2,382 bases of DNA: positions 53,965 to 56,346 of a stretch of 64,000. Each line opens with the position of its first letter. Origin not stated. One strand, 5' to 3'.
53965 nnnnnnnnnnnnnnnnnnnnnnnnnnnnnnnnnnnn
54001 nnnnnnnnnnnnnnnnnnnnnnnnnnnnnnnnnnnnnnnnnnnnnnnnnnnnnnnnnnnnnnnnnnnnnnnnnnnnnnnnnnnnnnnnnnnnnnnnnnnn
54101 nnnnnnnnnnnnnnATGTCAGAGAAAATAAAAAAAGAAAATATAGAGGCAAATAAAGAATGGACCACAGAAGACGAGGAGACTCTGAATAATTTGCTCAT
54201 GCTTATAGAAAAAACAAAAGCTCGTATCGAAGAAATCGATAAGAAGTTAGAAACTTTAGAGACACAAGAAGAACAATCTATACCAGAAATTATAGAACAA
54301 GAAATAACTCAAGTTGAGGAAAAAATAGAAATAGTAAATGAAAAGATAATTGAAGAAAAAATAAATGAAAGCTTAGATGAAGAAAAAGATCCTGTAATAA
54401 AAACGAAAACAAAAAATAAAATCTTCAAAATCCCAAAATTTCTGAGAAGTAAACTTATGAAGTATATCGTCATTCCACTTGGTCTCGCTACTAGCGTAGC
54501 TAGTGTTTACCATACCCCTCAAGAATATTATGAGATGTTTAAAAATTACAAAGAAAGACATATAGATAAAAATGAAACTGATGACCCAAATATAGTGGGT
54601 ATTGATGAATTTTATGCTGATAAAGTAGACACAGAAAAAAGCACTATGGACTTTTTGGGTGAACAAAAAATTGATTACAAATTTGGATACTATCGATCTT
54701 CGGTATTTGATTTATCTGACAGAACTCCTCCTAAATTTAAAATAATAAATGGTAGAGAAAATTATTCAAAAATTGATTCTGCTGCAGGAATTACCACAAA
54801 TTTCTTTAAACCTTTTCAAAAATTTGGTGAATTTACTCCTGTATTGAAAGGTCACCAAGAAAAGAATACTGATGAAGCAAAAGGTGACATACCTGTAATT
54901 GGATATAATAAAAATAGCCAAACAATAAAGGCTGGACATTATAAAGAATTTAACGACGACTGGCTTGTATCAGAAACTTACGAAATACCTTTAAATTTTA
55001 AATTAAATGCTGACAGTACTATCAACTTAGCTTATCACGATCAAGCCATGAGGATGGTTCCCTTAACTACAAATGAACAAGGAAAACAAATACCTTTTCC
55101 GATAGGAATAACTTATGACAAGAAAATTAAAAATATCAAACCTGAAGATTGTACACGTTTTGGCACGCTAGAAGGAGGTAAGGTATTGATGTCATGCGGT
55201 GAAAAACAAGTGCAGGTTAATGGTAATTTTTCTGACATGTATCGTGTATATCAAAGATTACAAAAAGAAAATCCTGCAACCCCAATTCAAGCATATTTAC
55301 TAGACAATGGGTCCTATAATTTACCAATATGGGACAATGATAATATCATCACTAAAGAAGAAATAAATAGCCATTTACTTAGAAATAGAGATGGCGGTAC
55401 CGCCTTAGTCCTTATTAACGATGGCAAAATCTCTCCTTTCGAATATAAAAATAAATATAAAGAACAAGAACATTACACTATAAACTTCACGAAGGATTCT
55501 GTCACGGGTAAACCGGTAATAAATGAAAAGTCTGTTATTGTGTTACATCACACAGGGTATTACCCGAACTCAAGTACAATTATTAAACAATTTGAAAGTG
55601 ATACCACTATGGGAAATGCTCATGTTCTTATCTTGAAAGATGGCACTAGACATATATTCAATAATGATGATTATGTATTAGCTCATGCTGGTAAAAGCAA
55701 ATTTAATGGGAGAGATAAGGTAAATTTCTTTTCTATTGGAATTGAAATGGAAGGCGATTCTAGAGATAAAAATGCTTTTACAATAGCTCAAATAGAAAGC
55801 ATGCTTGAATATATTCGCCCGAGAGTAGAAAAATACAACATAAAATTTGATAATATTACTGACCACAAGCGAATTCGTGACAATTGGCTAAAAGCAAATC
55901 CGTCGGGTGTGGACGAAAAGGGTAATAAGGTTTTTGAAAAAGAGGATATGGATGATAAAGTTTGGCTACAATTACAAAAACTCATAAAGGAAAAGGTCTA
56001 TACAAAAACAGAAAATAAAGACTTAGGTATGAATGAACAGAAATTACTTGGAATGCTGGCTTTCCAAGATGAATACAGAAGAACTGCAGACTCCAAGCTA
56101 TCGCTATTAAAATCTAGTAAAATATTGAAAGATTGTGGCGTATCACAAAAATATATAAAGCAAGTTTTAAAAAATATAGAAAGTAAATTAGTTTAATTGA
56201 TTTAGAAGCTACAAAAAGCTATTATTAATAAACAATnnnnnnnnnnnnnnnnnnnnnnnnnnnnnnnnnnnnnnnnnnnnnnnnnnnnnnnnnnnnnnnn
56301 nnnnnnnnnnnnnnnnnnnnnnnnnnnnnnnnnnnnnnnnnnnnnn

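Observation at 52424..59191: Translationally coupled operon of three large low-complexity proteins including a membrane-anchored peptidoglycan amidase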

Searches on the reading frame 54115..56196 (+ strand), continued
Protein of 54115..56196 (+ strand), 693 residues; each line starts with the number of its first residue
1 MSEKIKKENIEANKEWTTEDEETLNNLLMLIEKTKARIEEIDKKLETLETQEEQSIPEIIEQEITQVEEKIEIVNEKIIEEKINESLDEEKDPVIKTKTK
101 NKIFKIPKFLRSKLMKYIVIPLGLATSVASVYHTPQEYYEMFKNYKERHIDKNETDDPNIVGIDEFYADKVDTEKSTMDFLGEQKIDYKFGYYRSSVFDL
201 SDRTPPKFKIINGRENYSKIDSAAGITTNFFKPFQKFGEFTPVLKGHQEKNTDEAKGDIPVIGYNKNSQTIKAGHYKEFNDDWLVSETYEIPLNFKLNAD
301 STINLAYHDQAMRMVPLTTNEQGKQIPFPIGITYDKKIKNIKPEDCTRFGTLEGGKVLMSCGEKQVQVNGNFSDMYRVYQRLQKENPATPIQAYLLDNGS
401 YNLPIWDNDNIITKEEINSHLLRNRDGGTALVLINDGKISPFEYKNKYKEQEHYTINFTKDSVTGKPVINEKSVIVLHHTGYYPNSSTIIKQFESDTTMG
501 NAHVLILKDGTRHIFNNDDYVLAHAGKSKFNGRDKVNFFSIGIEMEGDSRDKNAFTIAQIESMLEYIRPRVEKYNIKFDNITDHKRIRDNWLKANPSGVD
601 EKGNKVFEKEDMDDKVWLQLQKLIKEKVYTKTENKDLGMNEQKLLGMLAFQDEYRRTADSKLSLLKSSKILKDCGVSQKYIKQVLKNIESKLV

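Call 59: find_encoding_contigs(protein=P0001, flank=10000, max_places=2)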
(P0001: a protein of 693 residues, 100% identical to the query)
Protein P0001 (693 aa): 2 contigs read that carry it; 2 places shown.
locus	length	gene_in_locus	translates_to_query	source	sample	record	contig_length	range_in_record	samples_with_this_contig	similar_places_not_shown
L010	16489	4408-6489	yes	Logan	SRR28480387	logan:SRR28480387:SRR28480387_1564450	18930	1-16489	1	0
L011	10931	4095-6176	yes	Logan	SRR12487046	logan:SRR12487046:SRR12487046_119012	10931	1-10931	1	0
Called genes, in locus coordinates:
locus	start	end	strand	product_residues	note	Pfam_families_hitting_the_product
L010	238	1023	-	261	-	PF00487:FA_desaturase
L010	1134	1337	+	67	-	-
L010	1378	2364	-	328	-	PF23446:LysM1_NFP_LYK (faint), PF01476:LysM, PF23473:LysM3_LYK4_5 (weak), PF01476:LysM, PF01551:Peptidase_M23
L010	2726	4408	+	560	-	-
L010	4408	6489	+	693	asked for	PF01510:Amidase_2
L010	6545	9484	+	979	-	-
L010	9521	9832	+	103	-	PF18908:DUF5663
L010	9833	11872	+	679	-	PF00580:UvrD-helicase, PF01443:Viral_helicase1 (faint), PF13245:AAA_19, PF13604:AAA_30 (faint), PF13087:AAA_12 (faint), PF13361:UvrD_C, PF13538:UvrD_C_2 (weak)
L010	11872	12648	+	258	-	PF00398:RrnaAD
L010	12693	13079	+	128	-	-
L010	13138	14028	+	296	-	-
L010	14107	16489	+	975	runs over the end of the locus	-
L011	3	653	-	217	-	?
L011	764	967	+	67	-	-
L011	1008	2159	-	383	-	PF23446:LysM1_NFP_LYK (faint), PF01476:LysM, PF23473:LysM3_LYK4_5 (weak), PF01476:LysM, PF01551:Peptidase_M23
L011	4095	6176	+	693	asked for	PF01510:Amidase_2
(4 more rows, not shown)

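Call 60: find_related_loci(query=A2, collection=genome_contigs, flank=10000)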
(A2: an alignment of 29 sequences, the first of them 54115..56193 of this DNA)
Query A2 (693 aa) in genome_contigs; peptide patterns used: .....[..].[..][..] (x = any residue, [..] = any of these).
23 stretches matched a pattern; 7 encode a relative of the query (tblastn E <= 1e-3); 7 distinct loci.
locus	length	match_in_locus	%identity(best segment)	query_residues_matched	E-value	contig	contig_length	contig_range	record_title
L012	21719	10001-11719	64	114-688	0e+0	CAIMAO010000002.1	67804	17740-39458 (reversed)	uncultured bacterium isolate AM-lipid-01-D8_bin-1576 genome assembly, contig: bin-1576:02/46, whole genome shotgun seque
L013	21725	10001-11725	61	108-684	0e+0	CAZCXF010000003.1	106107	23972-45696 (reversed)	MAG TPA_asm: uncultured Candidatus Saccharibacteria bacterium isolate SRP278252_co1_97 genome assembly, contig: NODE_184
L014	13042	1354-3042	59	119-684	0e+0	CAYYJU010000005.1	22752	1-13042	MAG TPA_asm: uncultured Candidatus Saccharibacteria bacterium isolate SRP286056_co1_681 genome assembly, contig: NODE_26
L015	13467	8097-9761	58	75-629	0e+0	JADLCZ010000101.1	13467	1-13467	MAG: Candidatus Nomurabacteria bacterium isolate SJ250 c_000001948563, whole genome shotgun sequence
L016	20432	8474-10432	56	28-692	0e+0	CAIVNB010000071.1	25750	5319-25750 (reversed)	uncultured bacterium isolate AlinenLipids_bin-5200 genome assembly, contig: bin-5200:71/88, whole genome shotgun sequenc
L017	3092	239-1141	47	135-439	1e-83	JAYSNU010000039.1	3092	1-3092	MAG: Candidatus Nomurabacteria bacterium isolate GFS_10948 GFS_10948_38, whole genome shotgun sequence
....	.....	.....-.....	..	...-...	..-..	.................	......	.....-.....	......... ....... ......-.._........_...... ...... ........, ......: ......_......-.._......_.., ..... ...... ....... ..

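Call 103: search_protein_families(library=padloc, proteins=[window:54115-56193:+], max_evalue=0.01)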
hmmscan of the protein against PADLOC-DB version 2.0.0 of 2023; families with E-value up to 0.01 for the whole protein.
window:54115-56193:+ (693 aa): 0 families

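Call 114: search_protein_families(library=pfam, proteins=[L012:11784-12845:+, L012:13241-16132:+, L014:3096-7187:+, L015:4785-6563:+, L015:6559-7887:+, L015:9875-13039:+, L013:12335-16246:+], max_evalue=0.001)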
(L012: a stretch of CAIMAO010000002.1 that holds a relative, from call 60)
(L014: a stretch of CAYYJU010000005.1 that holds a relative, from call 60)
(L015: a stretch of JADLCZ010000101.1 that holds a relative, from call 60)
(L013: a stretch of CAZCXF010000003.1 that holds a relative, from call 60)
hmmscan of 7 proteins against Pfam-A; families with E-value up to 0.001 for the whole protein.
L012:11784-12845:+ (354 aa): 1 family
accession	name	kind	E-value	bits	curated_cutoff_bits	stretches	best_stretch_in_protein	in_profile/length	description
PF20388.3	DUF6683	-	0.00095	19.3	23.6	0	280-321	159-199/253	Family of unknown function (DUF6683)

L012:13241-16132:+ (964 aa): 0 families

L014:3096-7187:+ (1364 aa): 6 families
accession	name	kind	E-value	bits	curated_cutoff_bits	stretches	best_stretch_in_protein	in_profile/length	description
PF12773.13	DZR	-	1.7e-11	44.5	27.3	1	625-684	1-45/45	Double zinc ribbon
PF13240.11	Zn_Ribbon_1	-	1.4e-10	41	25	1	624-645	1-22/23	zinc-ribbon domain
PF18912.6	DZR_2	-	1e-06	28.9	27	0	625-647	10-32/56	Double zinc ribbon domain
PF13248.11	Zn_ribbon_3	-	8.1e-05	22.4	27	0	625-646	5-26/26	zinc-ribbon domain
PF24460.1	DUF7575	-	0.00012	21.8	28.5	0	625-645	6-26/28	Domain of unknown function (DUF7575)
PF17032.10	Zn_ribbon_15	-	0.00062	21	28.9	0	622-643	52-73/73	zinc-ribbon family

L015:4785-6563:+ (593 aa): 0 families

L015:6559-7887:+ (443 aa): 0 families

L015:9875-13039:+ (1055 aa): 0 families

L013:12335-16246:+ (1304 aa): 0 families

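Call 115: find_related_loci(query=A2, collection=viral_contigs, flank=3000)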
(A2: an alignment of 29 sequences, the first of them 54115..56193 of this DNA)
Query A2 (693 aa) in viral_contigs; peptide patterns used: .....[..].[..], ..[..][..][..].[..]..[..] (x = any residue, [..] = any of these).
98 stretches matched a pattern; 19 encode a relative of the query (tblastn E <= 1e-3); 19 distinct loci.
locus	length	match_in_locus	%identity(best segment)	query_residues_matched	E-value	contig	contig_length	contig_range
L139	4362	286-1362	29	211-588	3e-38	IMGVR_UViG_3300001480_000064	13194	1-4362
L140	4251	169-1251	28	214-593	1e-33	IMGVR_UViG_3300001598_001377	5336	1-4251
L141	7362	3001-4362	27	154-652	2e-30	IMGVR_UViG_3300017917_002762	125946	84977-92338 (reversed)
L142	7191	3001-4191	29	203-602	8e-31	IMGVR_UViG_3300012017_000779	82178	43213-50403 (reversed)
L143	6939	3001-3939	29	271-587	3e-30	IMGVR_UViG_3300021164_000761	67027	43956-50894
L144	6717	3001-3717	35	349-587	7e-30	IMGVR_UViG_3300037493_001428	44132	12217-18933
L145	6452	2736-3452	34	349-587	2e-29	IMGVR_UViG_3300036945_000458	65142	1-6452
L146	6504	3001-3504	38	465-632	1e-28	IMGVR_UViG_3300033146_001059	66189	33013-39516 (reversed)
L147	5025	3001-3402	36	445-587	2e-19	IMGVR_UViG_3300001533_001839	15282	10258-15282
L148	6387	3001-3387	29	458-595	1e-11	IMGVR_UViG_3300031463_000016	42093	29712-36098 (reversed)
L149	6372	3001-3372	29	467-587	3e-10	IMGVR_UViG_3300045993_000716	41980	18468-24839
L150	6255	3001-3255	37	501-587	2e-9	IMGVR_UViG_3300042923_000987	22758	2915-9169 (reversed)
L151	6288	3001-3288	36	474-567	7e-9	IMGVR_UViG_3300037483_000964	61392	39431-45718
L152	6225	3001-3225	38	501-577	2e-8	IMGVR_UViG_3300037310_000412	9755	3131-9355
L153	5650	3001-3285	29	348-439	4e-8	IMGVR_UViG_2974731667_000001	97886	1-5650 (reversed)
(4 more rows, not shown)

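Call 118: search_protein_families(library=phrogs, proteins=[L141:1-4392:+, L142:1-4254:+, L139:1-1521:+, L144:1-3795:+], max_evalue=0.00001)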
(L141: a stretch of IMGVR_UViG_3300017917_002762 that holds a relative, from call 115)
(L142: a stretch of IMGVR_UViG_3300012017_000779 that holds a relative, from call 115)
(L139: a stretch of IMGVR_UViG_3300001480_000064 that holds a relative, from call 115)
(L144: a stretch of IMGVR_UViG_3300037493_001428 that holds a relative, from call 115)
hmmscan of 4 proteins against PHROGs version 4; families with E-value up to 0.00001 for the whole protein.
L141:1-4392:+ (1464 aa): 6 families
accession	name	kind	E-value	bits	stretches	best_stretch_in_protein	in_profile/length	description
phrog_9611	-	lysis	5.5e-19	69.7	1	1275-1413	8-147/246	endolysin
phrog_1794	-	lysis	2.8e-14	54.3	1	1275-1405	41-172/336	amidase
phrog_4602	-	other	3.5e-13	51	1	739-795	31-87/220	transglycosylase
phrog_880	-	lysis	2.8e-11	44.4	1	1276-1415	177-319/435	endolysin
phrog_1493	-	lysis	1.4e-10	41.9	1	1287-1437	31-189/394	endolysin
phrog_1274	-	lysis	1.1e-09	39.1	1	743-787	24-68/70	lysM motif protein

L142:1-4254:+ (1418 aa): 3 families
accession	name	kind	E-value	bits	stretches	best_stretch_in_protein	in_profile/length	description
phrog_9611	-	lysis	7.8e-13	49.6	1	1254-1382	13-143/246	endolysin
phrog_1794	-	lysis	4.1e-12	47.2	1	1241-1387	32-176/336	amidase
phrog_880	-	lysis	4.3e-09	37.2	1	1257-1381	185-312/435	endolysin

L139:1-1521:+ (507 aa): 7 families
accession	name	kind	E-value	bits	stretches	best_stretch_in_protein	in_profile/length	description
phrog_1794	-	lysis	2.5e-14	54.5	1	323-454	41-174/336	amidase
phrog_9611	-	lysis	9.5e-13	49.3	1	326-455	11-143/246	endolysin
phrog_2338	-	lysis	4.7e-12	46.9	1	325-456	15-142/346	endolysin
phrog_833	-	lysis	6.4e-11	43.5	1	319-455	10-144/294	endolysin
phrog_880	-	lysis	3.1e-09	37.7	1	321-465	174-313/435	endolysin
phrog_1493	-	lysis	1.6e-08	35.2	1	331-452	27-144/394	endolysin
phrog_3088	-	lysis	4.7e-07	30.8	1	325-454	11-135/248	amidase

L144:1-3795:+ (1265 aa): 8 families
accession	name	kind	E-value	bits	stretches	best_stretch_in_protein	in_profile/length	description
phrog_9611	-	lysis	3e-19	70.6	1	1113-1246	12-147/246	endolysin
phrog_1794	-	lysis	2.3e-15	57.9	1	1099-1240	29-174/336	amidase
phrog_833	-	lysis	3.2e-14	54.3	1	1105-1247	10-150/294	endolysin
phrog_4602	-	other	2.6e-12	48.1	1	571-641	28-98/220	transglycosylase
phrog_880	-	lysis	5.7e-10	40.1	1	1116-1248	184-319/435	endolysin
phrog_291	-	lysis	3.9e-07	30.2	1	323-625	297-477/509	endolysin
phrog_1274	-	lysis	9.9e-07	29.6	0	580-622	26-68/70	lysM motif protein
phrog_14642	-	lysis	2.9e-06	27.9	0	577-633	26-81/215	endolysin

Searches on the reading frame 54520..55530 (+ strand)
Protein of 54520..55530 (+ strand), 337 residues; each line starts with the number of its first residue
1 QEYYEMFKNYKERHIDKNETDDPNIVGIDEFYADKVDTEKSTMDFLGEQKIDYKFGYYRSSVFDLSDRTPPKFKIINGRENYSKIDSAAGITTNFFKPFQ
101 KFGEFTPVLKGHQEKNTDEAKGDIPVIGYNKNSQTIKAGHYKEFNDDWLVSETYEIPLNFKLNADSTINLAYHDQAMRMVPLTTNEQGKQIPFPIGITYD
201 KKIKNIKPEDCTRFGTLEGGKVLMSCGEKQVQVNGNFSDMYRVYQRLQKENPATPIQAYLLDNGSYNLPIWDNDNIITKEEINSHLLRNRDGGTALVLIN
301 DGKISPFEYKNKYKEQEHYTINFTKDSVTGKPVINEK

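Call 67: search_protein_families(library=pfam, alignment_id=A6, max_evalue=10)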
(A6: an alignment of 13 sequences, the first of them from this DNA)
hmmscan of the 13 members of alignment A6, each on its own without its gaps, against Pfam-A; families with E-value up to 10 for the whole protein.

A. member 1, seq(337 aa): 0 families

B. families by the number of members that match (of 13 scanned): 6 families
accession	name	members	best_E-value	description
PF02770.24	Acyl-CoA_dh_M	3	0.026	Acyl-CoA dehydrogenase, middle domain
PF06030.18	WxLIP_PGBD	1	0.044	WxL Interacting Protein, peptidoglycan binding domain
PF22723.2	NA-iREase2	1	0.048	NACHT-associated inactive Restriction Endonuclease 2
PF02156.21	Glyco_hydro_26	1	0.048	Glycosyl hydrolase family 26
PF21946.1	LppM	1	0.12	LppM domain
PF12011.13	NPH-II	1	0.2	RNA helicase NPH-II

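Call 68: search_solved_structures(query=A6, max_evalue=10, show_alignments=2)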
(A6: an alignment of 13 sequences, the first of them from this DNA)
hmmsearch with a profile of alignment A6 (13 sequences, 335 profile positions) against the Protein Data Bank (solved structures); distinct sequences matched with E-value up to 10: 0.
